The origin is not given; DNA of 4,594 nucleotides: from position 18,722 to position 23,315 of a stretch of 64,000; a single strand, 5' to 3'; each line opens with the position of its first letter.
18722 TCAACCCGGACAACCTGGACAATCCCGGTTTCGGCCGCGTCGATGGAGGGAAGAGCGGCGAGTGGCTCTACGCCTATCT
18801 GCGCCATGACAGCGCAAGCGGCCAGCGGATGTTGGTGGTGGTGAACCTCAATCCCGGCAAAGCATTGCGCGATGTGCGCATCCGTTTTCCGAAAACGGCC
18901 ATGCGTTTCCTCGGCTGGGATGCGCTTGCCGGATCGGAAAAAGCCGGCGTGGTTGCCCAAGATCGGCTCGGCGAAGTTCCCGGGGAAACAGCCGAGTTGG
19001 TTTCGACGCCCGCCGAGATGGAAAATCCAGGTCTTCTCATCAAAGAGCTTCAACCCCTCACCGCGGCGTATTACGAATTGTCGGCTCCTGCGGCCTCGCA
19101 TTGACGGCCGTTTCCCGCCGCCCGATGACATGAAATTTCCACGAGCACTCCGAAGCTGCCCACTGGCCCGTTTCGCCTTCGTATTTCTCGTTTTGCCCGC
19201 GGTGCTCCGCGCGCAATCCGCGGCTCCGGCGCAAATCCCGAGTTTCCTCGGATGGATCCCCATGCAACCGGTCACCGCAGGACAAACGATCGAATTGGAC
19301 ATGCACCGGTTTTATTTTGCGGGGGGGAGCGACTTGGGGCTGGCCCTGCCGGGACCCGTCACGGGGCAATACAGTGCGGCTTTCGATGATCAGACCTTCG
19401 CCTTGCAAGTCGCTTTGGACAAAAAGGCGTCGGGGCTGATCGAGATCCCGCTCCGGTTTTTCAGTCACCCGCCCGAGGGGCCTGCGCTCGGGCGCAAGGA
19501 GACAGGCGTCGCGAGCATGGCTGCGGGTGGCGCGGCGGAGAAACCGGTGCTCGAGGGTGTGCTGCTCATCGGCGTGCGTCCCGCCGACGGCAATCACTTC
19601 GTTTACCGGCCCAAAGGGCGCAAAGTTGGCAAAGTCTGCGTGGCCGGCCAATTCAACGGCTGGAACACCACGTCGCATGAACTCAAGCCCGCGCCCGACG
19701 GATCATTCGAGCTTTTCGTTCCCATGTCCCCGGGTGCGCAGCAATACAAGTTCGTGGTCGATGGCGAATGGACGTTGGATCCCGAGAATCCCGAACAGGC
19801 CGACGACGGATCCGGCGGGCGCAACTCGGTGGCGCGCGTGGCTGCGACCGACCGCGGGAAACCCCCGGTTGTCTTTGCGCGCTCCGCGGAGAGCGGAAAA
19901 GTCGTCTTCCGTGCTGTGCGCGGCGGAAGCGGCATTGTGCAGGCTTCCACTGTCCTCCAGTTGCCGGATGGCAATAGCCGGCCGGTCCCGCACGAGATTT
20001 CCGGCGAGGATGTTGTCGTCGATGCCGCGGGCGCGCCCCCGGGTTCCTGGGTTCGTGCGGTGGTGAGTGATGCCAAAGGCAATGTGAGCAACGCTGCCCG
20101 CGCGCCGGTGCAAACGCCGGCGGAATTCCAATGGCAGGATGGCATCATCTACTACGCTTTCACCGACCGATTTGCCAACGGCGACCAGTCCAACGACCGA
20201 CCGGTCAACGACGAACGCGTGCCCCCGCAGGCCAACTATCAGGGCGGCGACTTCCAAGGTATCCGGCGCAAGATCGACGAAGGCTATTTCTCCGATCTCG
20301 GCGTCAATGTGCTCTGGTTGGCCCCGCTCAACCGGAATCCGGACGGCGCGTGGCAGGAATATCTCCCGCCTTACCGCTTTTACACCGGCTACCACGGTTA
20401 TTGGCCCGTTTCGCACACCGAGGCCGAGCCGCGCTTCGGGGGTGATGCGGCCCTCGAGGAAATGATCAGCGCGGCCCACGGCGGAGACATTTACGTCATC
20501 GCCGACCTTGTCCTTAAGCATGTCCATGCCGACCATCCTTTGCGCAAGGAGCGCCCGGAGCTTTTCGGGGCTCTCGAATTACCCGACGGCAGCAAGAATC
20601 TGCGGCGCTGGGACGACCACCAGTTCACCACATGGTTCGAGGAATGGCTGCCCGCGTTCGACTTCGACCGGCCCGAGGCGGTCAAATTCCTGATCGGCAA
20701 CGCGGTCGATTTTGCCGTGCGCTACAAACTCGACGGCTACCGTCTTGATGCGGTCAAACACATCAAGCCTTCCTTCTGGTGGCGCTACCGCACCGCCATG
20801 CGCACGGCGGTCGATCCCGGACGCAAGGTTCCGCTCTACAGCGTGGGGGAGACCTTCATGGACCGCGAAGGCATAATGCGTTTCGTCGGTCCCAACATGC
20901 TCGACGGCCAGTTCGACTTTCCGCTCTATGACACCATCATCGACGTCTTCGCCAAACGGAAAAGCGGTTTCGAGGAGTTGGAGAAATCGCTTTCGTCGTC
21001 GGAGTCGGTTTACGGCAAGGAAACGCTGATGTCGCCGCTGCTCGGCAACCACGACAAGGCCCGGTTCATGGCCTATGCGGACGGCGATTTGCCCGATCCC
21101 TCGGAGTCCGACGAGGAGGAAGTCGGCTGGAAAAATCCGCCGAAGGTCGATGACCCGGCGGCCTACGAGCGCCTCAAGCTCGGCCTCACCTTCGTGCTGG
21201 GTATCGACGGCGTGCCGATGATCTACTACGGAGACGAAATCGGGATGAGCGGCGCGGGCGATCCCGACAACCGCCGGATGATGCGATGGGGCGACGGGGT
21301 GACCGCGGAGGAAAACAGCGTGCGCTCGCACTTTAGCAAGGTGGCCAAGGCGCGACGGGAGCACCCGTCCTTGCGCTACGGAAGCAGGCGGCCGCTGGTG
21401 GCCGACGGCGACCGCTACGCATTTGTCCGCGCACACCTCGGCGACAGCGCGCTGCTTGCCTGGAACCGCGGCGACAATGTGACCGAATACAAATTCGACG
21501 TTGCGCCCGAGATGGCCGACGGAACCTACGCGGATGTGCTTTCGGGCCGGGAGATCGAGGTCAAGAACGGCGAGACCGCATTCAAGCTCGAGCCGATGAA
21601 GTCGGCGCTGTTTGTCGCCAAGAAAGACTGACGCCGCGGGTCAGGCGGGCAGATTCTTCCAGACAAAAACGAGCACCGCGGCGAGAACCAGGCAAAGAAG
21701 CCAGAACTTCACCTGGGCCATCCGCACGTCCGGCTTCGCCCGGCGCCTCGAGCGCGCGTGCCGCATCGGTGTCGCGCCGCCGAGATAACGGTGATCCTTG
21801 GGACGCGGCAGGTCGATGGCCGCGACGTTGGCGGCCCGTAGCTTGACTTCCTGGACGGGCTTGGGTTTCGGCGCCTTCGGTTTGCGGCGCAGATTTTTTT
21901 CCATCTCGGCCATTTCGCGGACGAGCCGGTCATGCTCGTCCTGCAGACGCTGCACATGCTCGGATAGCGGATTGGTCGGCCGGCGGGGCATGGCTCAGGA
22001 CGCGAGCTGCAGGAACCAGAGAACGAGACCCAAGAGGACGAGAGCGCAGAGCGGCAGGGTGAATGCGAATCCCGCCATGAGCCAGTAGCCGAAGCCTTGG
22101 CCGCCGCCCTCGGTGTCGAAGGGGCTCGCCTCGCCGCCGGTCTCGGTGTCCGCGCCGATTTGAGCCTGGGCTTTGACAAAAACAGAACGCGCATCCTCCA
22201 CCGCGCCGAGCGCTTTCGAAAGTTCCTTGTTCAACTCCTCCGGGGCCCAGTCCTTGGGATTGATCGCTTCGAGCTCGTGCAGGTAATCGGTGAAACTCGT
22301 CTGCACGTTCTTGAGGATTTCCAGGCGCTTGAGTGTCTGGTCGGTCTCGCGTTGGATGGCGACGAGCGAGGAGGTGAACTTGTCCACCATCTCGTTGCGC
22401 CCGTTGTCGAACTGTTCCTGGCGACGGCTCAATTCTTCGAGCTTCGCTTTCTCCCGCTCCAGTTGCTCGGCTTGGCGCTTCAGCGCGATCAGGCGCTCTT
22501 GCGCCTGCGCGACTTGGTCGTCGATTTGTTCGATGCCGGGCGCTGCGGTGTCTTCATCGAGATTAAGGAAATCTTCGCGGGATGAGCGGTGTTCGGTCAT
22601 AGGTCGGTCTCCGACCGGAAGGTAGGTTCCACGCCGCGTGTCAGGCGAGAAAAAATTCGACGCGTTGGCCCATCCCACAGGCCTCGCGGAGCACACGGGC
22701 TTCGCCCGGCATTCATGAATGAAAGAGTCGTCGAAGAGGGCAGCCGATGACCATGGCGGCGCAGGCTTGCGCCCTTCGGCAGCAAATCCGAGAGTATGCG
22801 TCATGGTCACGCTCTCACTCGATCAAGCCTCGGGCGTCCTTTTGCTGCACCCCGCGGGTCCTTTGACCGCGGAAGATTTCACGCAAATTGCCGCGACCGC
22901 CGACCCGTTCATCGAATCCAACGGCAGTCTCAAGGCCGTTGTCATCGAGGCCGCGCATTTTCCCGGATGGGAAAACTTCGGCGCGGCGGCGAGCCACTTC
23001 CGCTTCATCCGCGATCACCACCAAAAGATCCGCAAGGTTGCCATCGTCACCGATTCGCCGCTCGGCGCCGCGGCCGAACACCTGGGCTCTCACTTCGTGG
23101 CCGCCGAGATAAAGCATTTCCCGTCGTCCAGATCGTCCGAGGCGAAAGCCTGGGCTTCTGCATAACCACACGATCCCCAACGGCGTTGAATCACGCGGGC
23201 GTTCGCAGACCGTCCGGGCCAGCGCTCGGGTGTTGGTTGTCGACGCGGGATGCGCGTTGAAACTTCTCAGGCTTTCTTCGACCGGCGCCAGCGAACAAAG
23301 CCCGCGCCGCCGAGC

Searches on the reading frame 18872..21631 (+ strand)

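Call 23: search_protein_families(library=pfam, proteins=[window:18872-21631:+], max_evalue=0.001)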
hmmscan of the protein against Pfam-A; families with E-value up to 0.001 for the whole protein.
window:18872-21631:+ (919 aa): 4 families
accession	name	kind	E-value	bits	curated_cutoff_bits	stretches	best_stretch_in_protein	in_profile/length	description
PF00128.31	Alpha-amylase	-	5.4e-36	125.2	22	2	430-556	3-97/446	Alpha amylase, catalytic domain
PF16561.11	AMPK1_CBM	-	5.3e-13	49.4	26.8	1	254-326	13-82/85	Glycogen recognition site of AMP-activated protein kinase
PF02922.24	CBM_48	-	1.3e-05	25.9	22.4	1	254-300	24-72/83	Carbohydrate-binding module 48 (Isoamylase N-terminal domain)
PF18612.7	Bac_A_amyl_C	-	4.4e-05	23.5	25.9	1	870-909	28-67/69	Bacterial Alpha amylase C-terminal domain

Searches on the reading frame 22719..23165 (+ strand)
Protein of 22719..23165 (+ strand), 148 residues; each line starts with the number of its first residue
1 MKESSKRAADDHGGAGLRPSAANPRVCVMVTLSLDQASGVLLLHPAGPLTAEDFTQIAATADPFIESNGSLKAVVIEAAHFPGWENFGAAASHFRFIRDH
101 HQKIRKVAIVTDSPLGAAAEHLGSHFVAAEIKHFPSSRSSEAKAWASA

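Call 23: search_protein_families(library=pfam, proteins=[window:22719-23165:+], max_evalue=0.001)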
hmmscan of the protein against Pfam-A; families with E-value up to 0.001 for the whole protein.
window:22719-23165:+ (148 aa): 1 family
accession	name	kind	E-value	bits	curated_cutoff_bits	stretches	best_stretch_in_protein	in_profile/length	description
PF11964.13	SpoIIAA-like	-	4.4e-16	59.9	25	1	46-146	7-105/106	SpoIIAA-like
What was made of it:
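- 22803..23165 (+): SpoIIAA-like (STAS, PF11964) gene, a possible accessory of the module. The ORF is listed from 22719. Homologs align from residue 28-29. Pfam PF11964, E=4e-16 (call 23).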
